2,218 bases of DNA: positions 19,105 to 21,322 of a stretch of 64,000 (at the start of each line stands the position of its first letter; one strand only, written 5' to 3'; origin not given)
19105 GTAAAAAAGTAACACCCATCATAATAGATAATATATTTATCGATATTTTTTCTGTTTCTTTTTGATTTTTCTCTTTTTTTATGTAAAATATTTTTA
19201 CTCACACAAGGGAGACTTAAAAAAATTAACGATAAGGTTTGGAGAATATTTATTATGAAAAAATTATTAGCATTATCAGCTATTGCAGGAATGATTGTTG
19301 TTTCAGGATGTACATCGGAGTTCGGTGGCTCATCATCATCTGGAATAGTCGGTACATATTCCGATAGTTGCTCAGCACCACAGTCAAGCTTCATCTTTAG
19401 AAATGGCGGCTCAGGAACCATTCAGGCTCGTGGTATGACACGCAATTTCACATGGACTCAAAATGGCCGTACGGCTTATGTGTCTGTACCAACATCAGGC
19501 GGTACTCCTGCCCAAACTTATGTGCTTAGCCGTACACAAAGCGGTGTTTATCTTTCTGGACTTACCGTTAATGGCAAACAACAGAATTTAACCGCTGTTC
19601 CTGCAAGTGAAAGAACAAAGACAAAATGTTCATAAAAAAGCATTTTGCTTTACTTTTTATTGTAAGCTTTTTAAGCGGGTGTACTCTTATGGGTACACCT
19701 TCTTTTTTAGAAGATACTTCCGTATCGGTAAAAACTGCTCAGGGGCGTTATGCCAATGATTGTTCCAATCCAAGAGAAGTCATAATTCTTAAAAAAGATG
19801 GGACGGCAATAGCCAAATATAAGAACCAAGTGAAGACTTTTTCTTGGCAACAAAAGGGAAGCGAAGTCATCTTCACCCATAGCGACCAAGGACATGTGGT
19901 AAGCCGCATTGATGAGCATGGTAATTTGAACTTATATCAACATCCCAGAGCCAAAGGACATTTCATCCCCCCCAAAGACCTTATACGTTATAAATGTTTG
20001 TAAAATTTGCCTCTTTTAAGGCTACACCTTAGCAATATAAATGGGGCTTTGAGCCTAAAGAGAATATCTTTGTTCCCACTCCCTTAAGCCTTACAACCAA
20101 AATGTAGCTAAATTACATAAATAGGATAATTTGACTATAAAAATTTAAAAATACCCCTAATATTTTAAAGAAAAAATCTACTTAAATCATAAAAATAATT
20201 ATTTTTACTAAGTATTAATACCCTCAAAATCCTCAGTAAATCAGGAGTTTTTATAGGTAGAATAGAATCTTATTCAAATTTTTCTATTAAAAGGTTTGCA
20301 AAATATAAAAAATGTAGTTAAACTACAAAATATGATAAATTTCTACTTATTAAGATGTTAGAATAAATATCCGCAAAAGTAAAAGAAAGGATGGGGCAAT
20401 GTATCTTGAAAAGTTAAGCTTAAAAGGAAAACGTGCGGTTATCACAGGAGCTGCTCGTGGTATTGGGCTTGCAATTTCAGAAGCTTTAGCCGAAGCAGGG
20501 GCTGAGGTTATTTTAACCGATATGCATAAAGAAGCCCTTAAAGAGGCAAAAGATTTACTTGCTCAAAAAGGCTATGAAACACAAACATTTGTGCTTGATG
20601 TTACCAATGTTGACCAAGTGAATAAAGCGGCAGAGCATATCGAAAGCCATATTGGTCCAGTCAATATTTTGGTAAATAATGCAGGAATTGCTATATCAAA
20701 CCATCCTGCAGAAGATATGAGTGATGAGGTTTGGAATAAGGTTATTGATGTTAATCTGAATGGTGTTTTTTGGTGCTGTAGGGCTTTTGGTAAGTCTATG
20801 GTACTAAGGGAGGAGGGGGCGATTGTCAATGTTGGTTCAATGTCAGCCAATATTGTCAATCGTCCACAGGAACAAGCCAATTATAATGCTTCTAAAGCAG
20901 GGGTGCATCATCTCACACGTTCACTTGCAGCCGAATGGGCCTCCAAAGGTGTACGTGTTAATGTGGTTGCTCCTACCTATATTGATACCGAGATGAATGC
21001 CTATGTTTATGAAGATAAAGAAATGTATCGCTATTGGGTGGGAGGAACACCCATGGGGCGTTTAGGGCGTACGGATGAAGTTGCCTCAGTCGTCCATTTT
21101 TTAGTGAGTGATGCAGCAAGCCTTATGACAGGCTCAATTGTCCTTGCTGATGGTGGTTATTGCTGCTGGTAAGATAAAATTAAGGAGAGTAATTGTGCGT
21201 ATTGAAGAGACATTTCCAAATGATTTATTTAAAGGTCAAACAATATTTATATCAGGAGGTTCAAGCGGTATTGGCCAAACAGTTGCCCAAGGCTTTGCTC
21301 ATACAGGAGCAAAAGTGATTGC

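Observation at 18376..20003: Tandem array of four paralogous ~120-aa lipoproteins with a conserved Cys pair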

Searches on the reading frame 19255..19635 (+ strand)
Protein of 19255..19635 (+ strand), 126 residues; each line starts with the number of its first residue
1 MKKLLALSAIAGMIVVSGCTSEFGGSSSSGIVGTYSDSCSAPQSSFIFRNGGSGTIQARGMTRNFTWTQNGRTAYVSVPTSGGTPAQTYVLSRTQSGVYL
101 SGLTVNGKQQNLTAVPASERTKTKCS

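Call 3: search_protein_families(library=pfam, proteins=[window:19255-19635:+], max_evalue=10)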
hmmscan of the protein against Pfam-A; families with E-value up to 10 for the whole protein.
window:19255-19635:+ (126 aa): 1 family
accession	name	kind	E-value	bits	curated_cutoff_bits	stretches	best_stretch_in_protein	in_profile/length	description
PF18692.7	DUF5640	-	0.0004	20.6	28.5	1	31-84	3-55/85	Family of unknown function (DUF5640)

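Call 4: search_protein_families(library=ncbifam, proteins=[window:19255-19635:+], max_evalue=10)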
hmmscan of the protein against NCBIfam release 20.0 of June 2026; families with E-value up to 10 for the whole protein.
window:19255-19635:+ (126 aa): 1 family
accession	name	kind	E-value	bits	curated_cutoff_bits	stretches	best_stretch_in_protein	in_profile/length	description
NF006753.0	PRK09273.1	equivalog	0.091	12.1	137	1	8-70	60-123/211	hypothetical protein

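Call 9: find_homologous_proteins(query=window:19255-19632:+, max_evalue=0.01)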
Query window:19255-19632:+ (126 aa): 3 proteins with E <= 0.01 among 63 candidates.
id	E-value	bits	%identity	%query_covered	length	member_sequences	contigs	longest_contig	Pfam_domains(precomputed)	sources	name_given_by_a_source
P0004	1.0e-73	262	100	100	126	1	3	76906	-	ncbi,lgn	ncbi:MAG: hypothetical protein ACK5MJ_06870 [Alphaproteobacteria bacterium]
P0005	7.9e-52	192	75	100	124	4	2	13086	-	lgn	-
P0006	1.8e-40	155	60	99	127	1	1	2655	-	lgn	-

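Call 10: search_solved_structures(query=window:19255-19632:+, max_evalue=10)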
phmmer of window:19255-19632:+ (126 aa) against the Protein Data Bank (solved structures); distinct sequences matched with E-value up to 10: 2.
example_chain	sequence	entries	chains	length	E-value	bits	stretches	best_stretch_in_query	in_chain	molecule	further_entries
3ono_A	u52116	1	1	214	0.28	14.4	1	7-94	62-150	Ribose/Galactose Isomerase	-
2d49_A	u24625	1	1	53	0.67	13.2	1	40-77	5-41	chitinase C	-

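Call 11: find_encoding_contigs(protein=P0005, flank=6000, max_places=4)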
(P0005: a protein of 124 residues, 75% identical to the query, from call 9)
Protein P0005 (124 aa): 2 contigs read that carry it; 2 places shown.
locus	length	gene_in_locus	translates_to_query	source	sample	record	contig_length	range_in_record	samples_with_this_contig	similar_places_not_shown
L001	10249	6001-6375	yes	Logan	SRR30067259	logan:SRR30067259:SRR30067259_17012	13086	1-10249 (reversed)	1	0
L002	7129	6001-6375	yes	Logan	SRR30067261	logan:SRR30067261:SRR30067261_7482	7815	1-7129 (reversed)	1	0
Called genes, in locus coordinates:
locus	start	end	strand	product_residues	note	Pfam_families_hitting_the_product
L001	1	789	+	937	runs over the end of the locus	PF13307:Helicase_C_2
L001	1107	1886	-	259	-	PF07542:ATP12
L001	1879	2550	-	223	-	PF00702:Hydrolase, PF12710:HAD, PF13419:HAD_2, PF13242:Hydrolase_like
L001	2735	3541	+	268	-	PF00691:OmpA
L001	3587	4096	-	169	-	PF12724:Flavodoxin_5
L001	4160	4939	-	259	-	PF00561:Abhydrolase_1 (weak), PF12146:Hydrolase_4, PF05728:UPF0227 (weak), PF12697:Abhydrolase_6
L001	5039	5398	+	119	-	-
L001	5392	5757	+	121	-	-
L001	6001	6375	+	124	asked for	-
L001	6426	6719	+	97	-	-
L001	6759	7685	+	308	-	PF03547:Mem_trans, PF01758:SBF (weak)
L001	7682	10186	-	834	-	PF12860:PAS_7, PF00512:HisKA, PF02518:HATPase_c, PF13589:HATPase_c_3 (weak), PF00072:Response_reg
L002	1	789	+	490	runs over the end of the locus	?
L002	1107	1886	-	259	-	PF07542:ATP12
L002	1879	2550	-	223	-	PF00702:Hydrolase, PF12710:HAD, PF13419:HAD_2, PF13242:Hydrolase_like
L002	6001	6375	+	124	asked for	-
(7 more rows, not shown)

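Call 12: find_encoding_contigs(protein=P0006, flank=6000, max_places=4)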
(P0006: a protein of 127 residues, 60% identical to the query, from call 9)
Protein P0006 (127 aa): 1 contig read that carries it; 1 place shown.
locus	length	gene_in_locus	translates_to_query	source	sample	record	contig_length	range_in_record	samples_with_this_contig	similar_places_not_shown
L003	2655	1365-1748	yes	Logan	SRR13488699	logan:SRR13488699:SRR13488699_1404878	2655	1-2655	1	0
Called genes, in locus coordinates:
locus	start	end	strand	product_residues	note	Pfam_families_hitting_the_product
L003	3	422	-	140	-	?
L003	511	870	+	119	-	-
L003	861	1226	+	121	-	-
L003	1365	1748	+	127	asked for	-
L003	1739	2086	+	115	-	-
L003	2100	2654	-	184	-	?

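Call 20: find_homologous_proteins(query=A3, max_evalue=1)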
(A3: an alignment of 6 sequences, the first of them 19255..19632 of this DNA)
Query A3 (6 sequences) (126 aa, profile of the alignment): 10 proteins with E <= 1 among 1586 candidates.
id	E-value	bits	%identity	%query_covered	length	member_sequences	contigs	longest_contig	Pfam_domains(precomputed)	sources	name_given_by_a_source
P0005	1.2e-44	169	75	100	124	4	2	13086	-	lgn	-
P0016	1.4e-42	162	24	61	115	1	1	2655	-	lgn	-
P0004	2.0e-42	162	100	100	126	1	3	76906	-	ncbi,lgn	ncbi:MAG: hypothetical protein ACK5MJ_06870 [Alphaproteobacteria bacterium]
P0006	1.8e-40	155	60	99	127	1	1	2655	-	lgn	-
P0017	9.8e-36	140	25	35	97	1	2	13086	-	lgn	-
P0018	1.2e-34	136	61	100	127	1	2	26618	-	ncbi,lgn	-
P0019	6.8e-33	131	28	31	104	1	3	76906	-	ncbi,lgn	ncbi:MAG: hypothetical protein ACK5MJ_06875 [Alphaproteobacteria bacterium]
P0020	7.8e-31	124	26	31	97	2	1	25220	-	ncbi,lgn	ncbi:MAG: hypothetical protein ACK5LE_08430 [Alphaproteobacteria bacterium]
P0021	1.0e-30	124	31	33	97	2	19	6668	-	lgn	-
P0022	4.9e-24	102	18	58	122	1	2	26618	-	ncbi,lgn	-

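Call 30: search_protein_families(library=pfam, alignment_id=A6, max_evalue=1)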
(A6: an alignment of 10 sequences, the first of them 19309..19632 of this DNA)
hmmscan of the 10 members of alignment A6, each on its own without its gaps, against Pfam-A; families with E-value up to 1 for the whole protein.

A. member 1, window:19309-19632:+ (108 aa): 1 family
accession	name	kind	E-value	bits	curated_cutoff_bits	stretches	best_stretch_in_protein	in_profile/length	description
PF18692.7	DUF5640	-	0.00027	21.2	28.5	1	13-67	3-56/85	Family of unknown function (DUF5640)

B. families by the number of members that match (of 10 scanned): 10 families
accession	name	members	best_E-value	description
PF18692.7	DUF5640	4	0.00027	Family of unknown function (DUF5640)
PF21003.3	NucS_N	3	0.00091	Endonuclease NucS N-terminal PH-like domain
PF03010.19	GP4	3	0.092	GP4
PF10955.13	Fin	2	0.11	Anti-sigma-F factor Fin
PF17479.7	DUF3048_C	1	0.0076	Protein of unknown function (DUF3048) C-terminal domain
PF23012.2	Syntrophin_4th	1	0.05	Syntrophin C-terminal PH domain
PF15421.11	Polysacc_deac_3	1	0.069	Putative polysaccharide deacetylase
PF06108.18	DUF952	1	0.081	Protein of unknown function (DUF952)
PF12702.13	Lipocalin_3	1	0.12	Lipocalin-like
PF24407.1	HTH_upst_double_PIN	1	0.15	HTH_upstream_double_PIN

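Call 36: find_encoding_contigs(protein=P0018, flank=6000, max_places=3)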
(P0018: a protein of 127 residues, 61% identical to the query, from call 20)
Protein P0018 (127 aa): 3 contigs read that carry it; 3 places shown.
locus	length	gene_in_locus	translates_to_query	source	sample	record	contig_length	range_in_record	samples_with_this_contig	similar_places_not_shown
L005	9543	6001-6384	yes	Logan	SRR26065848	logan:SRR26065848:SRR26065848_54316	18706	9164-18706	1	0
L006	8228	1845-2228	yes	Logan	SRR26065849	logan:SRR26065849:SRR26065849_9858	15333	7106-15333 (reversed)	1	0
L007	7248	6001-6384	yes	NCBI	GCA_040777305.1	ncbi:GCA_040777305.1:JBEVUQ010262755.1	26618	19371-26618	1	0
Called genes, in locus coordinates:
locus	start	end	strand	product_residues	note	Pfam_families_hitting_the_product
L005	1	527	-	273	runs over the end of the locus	PF18306:LDcluster4, PF03641:Lysine_decarbox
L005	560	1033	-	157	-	PF04074:DUF386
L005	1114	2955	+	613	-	PF10110:GPDPase_memb, PF03009:GDPD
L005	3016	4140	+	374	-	PF02463:SMC_N, PF13175:AAA_15 (weak), PF13476:AAA_23, PF13304:AAA_21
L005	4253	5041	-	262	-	PF12146:Hydrolase_4, PF00561:Abhydrolase_1 (weak), PF05728:UPF0227 (faint), PF12697:Abhydrolase_6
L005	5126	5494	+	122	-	-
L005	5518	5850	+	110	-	-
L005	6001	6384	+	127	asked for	-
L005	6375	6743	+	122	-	-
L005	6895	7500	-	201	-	PF04263:TPK_catalytic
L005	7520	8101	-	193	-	PF12464:Mac, PF25087:GMPPB_C (faint), PF00132:Hexapep, PF14602:Hexapep_2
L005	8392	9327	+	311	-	PF00532:Peripla_BP_1, PF13407:Peripla_BP_4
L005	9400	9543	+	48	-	?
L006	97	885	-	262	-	PF12146:Hydrolase_4, PF00561:Abhydrolase_1 (weak), PF05728:UPF0227 (faint), PF12697:Abhydrolase_6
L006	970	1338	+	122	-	-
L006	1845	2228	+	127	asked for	-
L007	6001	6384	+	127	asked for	-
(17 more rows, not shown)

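Call 40: predict_structure(alignment_id=A6)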
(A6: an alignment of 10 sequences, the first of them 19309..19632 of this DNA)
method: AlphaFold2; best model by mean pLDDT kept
length: 108 residues; sequences in the alignment: 10
mean_pLDDT: 85.3   pTM: 0.74
mean pLDDT of the five models: 85.3, 83.2, 82.9, 81.1, 80.2
residues with pLDDT >= 90: 57; 70-90: 40; 50-70: 2; < 50: 9
segments of 3 or more residues with pLDDT < 50: 1-9
pLDDT, mean of each block of 10 residues (from residue 1): 39 87 91 92 92 92 88 91 92 87 89
secondary structure, 60 per line:
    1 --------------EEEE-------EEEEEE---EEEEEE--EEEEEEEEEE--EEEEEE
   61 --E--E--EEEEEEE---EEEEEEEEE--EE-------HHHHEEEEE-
elements in order: E15-18 E26-31 E35-40 E43-52 E55-60 E69-75 E79-87 H99-102 E103-107

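Call 55: search_solved_structures(query=A6, max_evalue=10, show_alignments=3)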
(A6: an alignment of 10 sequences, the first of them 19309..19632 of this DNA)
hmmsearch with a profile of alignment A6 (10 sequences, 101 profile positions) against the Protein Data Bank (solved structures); distinct sequences matched with E-value up to 10: 8.
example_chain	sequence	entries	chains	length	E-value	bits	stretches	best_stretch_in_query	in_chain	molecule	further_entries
7z47_G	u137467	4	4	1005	0.16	15.3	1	23-85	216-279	Surface protein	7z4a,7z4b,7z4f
3bqz_B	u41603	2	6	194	1.1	12.5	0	51-100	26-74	HTH-type transcriptional regulator qacR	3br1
1jt0_A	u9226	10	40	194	1.2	12.5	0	51-100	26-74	HYPOTHETICAL TRANSCRIPTIONAL REGULATOR IN QACA 5'REGION | Transcriptional regulator qacR | HTH-type transcriptional regulator qacR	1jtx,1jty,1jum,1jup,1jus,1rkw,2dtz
1qvt_B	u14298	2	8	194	1.4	12.3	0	51-99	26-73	Transcriptional regulator qacR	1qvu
2vld_A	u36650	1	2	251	1.9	11.8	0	25-59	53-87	Endonuclease NucS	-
3br3_B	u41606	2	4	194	2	11.7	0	32-84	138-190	HTH-type transcriptional regulator qacR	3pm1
3br2_B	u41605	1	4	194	2.1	11.7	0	51-100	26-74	HTH-type transcriptional regulator qacR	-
3br0_B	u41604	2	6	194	3.6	10.9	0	32-84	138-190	HTH-type transcriptional regulator qacR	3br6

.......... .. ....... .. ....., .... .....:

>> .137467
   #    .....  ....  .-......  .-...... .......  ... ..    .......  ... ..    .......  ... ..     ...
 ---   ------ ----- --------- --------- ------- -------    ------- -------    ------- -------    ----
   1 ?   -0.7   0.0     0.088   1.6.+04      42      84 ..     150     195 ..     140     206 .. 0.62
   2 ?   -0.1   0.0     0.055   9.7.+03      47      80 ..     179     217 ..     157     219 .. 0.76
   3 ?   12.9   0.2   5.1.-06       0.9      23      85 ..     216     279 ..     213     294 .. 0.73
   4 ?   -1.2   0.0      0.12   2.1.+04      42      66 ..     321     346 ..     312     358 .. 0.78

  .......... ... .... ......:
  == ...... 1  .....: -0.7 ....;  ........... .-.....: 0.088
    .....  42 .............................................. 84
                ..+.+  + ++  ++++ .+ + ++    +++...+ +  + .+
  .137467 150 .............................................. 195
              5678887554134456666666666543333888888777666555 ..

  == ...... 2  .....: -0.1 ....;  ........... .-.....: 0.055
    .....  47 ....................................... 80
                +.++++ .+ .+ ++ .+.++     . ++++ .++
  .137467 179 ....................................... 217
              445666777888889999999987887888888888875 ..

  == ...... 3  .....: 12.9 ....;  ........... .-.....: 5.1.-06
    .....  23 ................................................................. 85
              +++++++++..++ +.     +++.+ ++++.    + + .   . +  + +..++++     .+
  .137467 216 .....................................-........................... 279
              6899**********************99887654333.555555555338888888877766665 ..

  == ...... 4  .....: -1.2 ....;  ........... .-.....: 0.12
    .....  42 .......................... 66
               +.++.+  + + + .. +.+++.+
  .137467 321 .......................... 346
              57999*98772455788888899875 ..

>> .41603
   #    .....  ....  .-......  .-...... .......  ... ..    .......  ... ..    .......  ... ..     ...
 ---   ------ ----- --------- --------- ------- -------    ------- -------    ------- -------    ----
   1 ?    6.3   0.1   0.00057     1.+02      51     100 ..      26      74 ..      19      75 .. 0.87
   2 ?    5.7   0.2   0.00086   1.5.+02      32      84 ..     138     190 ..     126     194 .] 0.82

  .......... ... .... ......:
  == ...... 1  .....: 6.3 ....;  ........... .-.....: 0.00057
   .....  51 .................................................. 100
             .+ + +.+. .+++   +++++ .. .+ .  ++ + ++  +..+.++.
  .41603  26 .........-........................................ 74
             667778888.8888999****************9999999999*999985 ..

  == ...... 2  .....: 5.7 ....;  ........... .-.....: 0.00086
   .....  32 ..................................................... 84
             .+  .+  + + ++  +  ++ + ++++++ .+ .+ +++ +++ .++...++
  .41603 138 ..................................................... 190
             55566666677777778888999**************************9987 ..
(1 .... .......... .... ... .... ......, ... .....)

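Call 78: search_protein_families(library=padloc, proteins=[window:19255-19635:+], max_evalue=1)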
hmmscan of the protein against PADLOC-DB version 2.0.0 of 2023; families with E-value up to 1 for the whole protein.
window:19255-19635:+ (126 aa): 0 families

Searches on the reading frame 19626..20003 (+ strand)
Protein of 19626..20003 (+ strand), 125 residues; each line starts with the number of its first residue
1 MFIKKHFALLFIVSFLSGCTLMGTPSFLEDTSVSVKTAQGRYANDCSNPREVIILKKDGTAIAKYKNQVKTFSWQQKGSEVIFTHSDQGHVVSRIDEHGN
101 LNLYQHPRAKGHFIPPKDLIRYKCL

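Call 3: search_protein_families(library=pfam, proteins=[window:19626-20003:+], max_evalue=10)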
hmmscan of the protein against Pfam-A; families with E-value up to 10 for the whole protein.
window:19626-20003:+ (125 aa): 3 families
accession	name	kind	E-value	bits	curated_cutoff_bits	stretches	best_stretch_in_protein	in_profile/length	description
PF21003.3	NucS_N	-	0.0013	19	23.9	1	39-97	16-74/100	Endonuclease NucS N-terminal PH-like domain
PF20487.3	DUF6726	-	0.13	12.6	27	1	4-35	3-37/58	Family of unknown function (DUF6726)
PF12702.13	Lipocalin_3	-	0.17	12.5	20.2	1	53-90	23-60/94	Lipocalin-like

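Call 4: search_protein_families(library=ncbifam, proteins=[window:19626-20003:+], max_evalue=10)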
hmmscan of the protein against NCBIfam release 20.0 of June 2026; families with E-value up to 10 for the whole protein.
window:19626-20003:+ (125 aa): 3 families
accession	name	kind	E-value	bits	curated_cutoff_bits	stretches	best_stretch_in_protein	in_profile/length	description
NF003270.0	PRK04247.1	equivalog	0.00037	19.6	216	1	39-91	39-91/250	endonuclease NucS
NF045617.1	mostly_LP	subfamily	0.014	15.5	43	1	6-37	2-33/119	putative T6SS immunity periplasmic lipoprotein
NF045606.1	lipo_J517_1871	equivalog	0.029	14.3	60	1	5-69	2-69/133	J517_1871 family lipoprotein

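Call 78: search_protein_families(library=padloc, proteins=[window:19626-20003:+], max_evalue=1)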
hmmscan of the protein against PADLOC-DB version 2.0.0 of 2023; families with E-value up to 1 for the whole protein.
window:19626-20003:+ (125 aa): 0 families

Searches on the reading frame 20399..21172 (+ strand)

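Call 58: search_protein_families(library=ncbifam, proteins=[window:20399-21172:+], max_evalue=0.001)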
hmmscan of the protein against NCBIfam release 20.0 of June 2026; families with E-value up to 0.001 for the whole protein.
window:20399-21172:+ (257 aa): 236 families (the best 25 are shown)
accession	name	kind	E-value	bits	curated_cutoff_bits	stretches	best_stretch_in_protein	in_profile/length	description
NF004774.0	PRK06114.1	equivalog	2.6e-74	249.8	360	1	6-257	12-262/262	SDR family oxidoreductase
TIGR01830.1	3oxo_ACP_reduc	equivalog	4.8e-68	229.4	297.75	1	13-253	1-237/239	3-oxoacyl-[acyl-carrier-protein] reductase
NF004198.0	PRK05653.1-3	equivalog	3.1e-67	226.6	296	1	7-254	4-246/248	3-oxoacyl-ACP reductase FabG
NF009466.0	PRK12826.1-2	subfamily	1.4e-66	224.5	222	1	11-255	4-245/248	3-oxoacyl-ACP reductase FabG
NF006070.0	PRK08213.1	subfamily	1.8e-66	224.3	279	1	4-254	6-256/259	gluconate 5-dehydrogenase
NF005559.1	PRK07231.1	subfamily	1.6e-65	221.1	215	1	8-255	2-248/249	glucose 1-dehydrogenase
NF004197.0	PRK05653.1-1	equivalog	2e-65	220.9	332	1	7-254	4-246/249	3-oxoacyl-ACP reductase FabG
NF005309.0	PRK06841.1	subfamily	5.8e-62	209.5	286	1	5-255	10-253/255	GolD/DthD family dehydrogenase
NF006693.0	PRK09242.1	equivalog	1.3e-61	208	328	1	4-255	4-254/258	SDR family oxidoreductase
NF005711.0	PRK07523.1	subfamily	2e-61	207.8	413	1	4-254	4-251/255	SDR family oxidoreductase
NF053701.1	CsHdxCHCADhChcB2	equivalog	2.6e-61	207.3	350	1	8-255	1-243/245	cis-4-hydroxycyclohexanecarboxylate dehydrogenase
NF005067.0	PRK06484.1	equivalog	4.4e-61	207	713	1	9-256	8-253/524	short chain dehydrogenase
NF009464.0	PRK12824.1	subfamily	4.5e-59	200.1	269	1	11-254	3-242/245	3-oxoacyl-ACP reductase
NF005488.0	PRK07097.1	equivalog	5.6e-59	199.4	369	1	3-254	3-257/266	gluconate 5-dehydrogenase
NF004791.0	PRK06138.1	equivalog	6.7e-59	199.2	312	1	7-255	2-250/252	SDR family oxidoreductase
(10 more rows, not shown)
